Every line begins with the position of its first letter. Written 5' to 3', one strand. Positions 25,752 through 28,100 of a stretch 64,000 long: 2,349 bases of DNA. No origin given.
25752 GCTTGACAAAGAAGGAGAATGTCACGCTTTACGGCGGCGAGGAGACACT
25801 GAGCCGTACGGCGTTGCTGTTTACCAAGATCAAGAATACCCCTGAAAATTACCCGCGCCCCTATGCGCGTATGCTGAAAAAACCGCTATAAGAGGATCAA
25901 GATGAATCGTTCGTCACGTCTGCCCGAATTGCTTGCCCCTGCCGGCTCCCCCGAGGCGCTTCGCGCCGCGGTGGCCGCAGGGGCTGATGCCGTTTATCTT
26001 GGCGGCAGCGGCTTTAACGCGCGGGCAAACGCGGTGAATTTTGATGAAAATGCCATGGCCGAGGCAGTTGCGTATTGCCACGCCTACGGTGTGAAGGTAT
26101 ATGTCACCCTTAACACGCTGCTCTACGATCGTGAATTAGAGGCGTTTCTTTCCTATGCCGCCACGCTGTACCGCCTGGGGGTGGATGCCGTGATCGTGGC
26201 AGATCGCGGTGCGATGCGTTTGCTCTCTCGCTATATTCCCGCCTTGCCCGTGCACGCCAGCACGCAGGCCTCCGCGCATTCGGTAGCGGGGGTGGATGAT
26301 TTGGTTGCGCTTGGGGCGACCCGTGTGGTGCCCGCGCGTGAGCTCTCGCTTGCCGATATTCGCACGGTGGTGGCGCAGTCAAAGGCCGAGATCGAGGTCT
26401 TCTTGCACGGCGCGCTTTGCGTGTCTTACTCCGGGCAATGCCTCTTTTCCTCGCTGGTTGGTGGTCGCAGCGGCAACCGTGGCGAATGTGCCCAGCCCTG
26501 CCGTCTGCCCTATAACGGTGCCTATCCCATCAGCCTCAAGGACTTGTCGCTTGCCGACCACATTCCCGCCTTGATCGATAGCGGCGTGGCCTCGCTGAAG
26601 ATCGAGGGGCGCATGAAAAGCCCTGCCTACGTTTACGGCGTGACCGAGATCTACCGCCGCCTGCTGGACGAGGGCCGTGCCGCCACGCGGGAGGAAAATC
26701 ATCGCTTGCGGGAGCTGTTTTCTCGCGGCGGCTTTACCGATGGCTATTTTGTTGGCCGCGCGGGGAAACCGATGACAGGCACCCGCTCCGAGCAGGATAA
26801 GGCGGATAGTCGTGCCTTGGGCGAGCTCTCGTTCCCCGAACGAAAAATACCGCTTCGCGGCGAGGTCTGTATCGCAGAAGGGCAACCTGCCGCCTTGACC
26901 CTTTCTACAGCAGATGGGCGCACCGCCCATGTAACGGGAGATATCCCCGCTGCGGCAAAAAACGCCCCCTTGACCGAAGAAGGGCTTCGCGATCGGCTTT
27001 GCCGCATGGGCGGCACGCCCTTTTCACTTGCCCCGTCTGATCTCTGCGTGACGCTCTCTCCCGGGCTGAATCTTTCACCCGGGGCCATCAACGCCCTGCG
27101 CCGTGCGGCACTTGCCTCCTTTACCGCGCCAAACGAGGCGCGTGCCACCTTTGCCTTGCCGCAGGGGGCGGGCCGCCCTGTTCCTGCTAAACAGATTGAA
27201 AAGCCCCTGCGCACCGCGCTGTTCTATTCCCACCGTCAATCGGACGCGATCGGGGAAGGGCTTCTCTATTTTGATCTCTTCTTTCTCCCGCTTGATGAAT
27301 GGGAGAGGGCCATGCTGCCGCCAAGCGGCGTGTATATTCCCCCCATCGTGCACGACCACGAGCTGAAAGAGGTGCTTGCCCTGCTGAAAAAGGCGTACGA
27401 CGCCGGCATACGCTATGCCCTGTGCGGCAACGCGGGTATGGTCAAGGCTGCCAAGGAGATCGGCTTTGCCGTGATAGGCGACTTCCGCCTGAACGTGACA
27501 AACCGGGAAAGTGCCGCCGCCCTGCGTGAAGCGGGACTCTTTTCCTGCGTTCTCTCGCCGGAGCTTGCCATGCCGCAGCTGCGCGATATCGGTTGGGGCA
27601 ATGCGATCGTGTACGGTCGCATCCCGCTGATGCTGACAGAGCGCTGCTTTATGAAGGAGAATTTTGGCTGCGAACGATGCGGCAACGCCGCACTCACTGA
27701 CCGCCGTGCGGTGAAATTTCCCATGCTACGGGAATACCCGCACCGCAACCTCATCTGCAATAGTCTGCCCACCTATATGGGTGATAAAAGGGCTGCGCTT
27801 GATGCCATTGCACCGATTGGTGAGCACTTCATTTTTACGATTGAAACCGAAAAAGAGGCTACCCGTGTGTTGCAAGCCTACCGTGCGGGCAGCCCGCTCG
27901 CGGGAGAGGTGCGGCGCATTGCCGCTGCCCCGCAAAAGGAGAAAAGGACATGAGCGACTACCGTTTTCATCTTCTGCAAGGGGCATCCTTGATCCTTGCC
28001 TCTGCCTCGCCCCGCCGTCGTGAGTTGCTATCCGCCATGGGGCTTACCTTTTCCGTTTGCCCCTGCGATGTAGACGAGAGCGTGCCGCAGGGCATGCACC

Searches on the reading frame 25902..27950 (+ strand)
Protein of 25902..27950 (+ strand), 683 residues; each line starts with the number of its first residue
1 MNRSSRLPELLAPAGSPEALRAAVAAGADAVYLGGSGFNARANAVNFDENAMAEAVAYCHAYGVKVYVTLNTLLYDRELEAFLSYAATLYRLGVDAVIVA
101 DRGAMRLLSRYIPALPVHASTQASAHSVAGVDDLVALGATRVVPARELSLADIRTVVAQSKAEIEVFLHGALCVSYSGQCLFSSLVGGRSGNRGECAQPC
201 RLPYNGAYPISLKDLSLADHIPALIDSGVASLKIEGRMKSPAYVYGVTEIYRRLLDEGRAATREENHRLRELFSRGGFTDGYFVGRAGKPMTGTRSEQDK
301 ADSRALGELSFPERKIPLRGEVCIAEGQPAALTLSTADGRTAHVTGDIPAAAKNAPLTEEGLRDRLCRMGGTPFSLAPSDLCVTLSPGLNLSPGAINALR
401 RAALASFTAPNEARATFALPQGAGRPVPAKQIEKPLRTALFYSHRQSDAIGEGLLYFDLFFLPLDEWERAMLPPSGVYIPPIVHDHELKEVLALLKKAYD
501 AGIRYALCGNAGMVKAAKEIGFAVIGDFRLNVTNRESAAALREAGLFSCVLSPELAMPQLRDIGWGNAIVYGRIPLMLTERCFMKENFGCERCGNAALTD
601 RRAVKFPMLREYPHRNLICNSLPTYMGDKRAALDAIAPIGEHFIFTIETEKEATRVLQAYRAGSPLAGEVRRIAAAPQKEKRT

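Call 87: search_protein_families(library=pfam, proteins=[window:25902-27950:+], max_evalue=0.00001)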
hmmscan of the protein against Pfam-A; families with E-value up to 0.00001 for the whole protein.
window:25902-27950:+ (683 aa): 2 families
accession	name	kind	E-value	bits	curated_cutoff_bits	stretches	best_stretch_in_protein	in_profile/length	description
PF01136.24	Peptidase_U32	-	1.1e-75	254.3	22.4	1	80-288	2-232/233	Peptidase family U32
PF12392.13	DUF3656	-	1.4e-15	58.4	22.1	1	311-407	20-104/109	Collagenase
